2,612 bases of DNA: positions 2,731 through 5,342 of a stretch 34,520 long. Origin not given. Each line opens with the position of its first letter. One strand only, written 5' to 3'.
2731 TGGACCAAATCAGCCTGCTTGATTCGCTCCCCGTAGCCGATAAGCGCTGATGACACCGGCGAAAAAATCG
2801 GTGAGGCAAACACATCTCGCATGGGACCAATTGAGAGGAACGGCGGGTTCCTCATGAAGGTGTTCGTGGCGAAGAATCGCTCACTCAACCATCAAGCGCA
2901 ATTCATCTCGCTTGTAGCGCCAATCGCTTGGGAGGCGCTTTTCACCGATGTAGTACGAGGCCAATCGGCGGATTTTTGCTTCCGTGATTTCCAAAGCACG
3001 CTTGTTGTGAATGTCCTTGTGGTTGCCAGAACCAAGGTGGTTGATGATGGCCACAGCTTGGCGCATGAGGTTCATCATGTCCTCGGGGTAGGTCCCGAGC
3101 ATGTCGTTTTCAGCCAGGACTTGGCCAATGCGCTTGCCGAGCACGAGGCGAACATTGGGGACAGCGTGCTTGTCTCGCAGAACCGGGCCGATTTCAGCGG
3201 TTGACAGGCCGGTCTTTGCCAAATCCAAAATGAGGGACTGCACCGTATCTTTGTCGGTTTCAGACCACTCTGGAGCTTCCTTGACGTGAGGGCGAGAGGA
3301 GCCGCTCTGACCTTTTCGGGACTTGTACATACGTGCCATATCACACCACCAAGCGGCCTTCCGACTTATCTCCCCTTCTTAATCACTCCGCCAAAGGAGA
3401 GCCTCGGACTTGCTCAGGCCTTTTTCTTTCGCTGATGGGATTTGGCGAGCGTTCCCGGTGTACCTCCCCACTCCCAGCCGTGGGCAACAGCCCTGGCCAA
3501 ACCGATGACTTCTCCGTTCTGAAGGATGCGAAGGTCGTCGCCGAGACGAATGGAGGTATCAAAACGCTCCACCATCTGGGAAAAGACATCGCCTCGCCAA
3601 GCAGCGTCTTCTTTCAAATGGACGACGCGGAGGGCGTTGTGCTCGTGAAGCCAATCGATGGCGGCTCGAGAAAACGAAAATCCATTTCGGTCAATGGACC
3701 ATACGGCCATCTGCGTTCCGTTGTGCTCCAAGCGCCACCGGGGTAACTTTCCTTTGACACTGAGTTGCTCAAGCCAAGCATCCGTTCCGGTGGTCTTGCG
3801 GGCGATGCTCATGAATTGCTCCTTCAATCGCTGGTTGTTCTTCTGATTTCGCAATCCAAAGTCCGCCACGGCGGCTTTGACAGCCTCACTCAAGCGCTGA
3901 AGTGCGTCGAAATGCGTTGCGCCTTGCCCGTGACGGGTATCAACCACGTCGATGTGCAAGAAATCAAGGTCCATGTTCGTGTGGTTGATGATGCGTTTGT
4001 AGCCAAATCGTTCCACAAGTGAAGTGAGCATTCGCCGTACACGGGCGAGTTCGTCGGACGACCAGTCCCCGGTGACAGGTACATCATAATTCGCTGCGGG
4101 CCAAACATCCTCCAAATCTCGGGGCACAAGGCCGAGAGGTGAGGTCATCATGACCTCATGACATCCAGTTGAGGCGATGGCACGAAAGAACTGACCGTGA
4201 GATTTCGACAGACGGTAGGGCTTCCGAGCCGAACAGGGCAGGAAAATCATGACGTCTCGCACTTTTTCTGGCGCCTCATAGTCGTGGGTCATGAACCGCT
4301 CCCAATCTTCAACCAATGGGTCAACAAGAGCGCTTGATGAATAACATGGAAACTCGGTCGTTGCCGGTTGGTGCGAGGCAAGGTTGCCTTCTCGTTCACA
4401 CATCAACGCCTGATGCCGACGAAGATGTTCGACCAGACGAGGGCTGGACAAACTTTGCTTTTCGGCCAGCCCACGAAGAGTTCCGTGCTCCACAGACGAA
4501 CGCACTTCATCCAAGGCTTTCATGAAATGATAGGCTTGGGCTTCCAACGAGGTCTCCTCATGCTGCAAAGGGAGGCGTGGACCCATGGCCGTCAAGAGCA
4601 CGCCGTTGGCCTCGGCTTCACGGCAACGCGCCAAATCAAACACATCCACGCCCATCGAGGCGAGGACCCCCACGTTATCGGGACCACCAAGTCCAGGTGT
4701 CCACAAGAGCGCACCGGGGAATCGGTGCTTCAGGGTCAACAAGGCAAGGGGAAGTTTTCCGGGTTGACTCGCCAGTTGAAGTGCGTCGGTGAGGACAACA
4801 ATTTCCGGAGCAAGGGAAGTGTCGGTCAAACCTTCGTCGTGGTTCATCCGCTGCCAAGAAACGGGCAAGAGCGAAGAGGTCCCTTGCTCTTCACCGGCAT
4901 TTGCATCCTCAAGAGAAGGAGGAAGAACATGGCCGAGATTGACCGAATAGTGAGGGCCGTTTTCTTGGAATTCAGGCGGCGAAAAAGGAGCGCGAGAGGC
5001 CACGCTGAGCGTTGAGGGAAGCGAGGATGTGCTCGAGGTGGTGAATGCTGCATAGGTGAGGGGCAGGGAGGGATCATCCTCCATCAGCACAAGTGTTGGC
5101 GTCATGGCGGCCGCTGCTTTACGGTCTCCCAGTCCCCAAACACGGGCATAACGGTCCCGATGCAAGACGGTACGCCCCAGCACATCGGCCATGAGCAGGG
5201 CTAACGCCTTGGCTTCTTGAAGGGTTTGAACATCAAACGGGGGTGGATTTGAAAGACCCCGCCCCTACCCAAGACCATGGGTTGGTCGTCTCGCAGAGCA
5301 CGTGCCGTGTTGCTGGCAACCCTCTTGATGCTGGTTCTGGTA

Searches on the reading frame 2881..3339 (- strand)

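Call 10: search_protein_families(library=pfam, proteins=[window:2881-3339:-], max_evalue=0.001)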
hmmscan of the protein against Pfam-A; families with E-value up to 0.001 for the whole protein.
window:2881-3339:- (152 aa): 2 families
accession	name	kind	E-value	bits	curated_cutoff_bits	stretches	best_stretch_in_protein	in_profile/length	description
PF08069.17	Ribosomal_S13_N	-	5.7e-22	78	25.4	1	1-60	1-60/60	Ribosomal S13/S15 N-terminal domain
PF00312.27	Ribosomal_S15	-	6.5e-09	36.3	31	1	81-149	15-80/81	Ribosomal protein S15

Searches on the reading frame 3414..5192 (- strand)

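Call 10: search_protein_families(library=pfam, proteins=[window:3414-5192:-], max_evalue=0.001)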
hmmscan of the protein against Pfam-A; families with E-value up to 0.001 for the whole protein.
window:3414-5192:- (592 aa): 1 family
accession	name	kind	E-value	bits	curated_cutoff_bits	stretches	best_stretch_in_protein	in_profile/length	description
PF17884.7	DUF5591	-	7.7e-39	133.4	26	1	294-436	1-148/150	Domain of unknown function (DUF5591)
